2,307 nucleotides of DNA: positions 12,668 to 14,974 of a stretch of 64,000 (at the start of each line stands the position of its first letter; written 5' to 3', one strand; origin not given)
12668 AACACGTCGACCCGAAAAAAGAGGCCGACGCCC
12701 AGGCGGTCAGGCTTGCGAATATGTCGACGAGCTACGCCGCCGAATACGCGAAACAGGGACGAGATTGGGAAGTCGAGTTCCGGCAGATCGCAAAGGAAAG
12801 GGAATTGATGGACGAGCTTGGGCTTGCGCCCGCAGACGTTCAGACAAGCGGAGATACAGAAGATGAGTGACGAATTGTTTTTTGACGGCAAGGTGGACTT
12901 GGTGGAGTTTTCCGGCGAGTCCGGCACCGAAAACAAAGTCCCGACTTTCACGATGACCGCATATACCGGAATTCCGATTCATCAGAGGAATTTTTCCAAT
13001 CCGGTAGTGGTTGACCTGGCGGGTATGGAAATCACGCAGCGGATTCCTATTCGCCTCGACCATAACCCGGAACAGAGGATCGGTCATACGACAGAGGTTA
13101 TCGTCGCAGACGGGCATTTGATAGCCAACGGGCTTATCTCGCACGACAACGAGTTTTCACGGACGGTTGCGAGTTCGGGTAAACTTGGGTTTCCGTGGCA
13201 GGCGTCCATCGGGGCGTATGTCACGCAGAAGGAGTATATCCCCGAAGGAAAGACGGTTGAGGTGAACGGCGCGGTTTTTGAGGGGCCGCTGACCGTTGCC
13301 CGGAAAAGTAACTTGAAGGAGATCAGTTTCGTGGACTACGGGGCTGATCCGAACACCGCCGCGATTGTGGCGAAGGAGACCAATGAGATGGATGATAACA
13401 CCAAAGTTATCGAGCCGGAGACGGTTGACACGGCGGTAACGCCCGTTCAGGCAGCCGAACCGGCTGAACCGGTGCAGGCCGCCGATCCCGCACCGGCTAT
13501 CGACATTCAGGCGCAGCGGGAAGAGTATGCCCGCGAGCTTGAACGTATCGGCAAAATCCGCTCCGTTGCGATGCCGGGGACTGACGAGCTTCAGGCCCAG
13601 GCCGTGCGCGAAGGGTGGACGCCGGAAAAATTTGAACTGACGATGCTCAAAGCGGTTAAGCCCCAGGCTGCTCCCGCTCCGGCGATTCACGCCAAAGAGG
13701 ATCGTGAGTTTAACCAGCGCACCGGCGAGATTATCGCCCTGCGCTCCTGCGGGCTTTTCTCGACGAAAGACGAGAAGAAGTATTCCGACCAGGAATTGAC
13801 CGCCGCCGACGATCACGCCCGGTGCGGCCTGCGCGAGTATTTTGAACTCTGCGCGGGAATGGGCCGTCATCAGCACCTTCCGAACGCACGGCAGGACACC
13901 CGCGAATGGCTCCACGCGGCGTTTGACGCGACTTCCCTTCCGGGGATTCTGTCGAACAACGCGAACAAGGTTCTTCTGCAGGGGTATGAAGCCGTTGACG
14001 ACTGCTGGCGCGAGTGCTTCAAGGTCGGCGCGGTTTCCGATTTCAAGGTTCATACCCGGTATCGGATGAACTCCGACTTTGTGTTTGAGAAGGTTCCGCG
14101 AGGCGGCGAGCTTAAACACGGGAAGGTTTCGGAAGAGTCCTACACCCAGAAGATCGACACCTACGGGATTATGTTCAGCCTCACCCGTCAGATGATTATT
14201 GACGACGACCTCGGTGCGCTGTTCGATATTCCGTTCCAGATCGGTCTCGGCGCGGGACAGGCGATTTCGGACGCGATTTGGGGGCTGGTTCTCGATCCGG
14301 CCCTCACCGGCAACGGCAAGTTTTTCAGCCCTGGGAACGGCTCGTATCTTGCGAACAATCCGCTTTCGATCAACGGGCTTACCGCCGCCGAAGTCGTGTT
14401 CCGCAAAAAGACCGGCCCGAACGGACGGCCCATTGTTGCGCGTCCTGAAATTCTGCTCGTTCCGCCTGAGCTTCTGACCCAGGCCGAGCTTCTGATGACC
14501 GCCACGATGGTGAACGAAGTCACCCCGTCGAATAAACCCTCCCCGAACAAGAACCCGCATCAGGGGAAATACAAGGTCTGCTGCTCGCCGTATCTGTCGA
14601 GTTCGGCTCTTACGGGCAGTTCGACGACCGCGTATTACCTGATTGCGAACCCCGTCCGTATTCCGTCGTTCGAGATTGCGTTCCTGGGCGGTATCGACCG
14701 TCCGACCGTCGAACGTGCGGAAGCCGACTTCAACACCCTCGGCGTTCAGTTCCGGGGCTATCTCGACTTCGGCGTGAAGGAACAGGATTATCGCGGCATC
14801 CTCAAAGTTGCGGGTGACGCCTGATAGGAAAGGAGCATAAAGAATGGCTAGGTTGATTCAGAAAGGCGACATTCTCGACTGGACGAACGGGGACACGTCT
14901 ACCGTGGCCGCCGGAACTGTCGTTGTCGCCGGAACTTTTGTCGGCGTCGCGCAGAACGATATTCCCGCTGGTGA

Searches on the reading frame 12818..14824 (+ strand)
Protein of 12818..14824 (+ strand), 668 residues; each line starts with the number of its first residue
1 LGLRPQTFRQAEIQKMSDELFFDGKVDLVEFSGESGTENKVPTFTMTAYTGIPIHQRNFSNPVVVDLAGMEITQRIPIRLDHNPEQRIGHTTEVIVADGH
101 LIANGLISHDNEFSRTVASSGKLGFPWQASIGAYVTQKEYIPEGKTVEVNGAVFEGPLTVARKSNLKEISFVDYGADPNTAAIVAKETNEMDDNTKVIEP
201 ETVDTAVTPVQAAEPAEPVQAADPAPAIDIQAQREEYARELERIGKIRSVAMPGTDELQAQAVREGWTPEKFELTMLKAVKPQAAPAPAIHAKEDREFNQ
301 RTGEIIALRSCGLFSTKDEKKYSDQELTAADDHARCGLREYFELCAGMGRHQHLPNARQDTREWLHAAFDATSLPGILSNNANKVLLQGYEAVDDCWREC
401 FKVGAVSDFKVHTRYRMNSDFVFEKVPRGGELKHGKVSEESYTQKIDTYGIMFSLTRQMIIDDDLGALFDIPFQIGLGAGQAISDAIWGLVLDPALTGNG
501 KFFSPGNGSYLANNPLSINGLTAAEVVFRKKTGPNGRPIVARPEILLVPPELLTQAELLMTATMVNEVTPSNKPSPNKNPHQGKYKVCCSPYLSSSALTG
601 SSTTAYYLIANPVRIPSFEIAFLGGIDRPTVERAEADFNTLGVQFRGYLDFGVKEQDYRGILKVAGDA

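Call 112: search_solved_structures(query=window:12818-14824:+, max_evalue=1)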
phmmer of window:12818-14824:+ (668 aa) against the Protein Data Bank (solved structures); distinct sequences matched with E-value up to 1: 0.
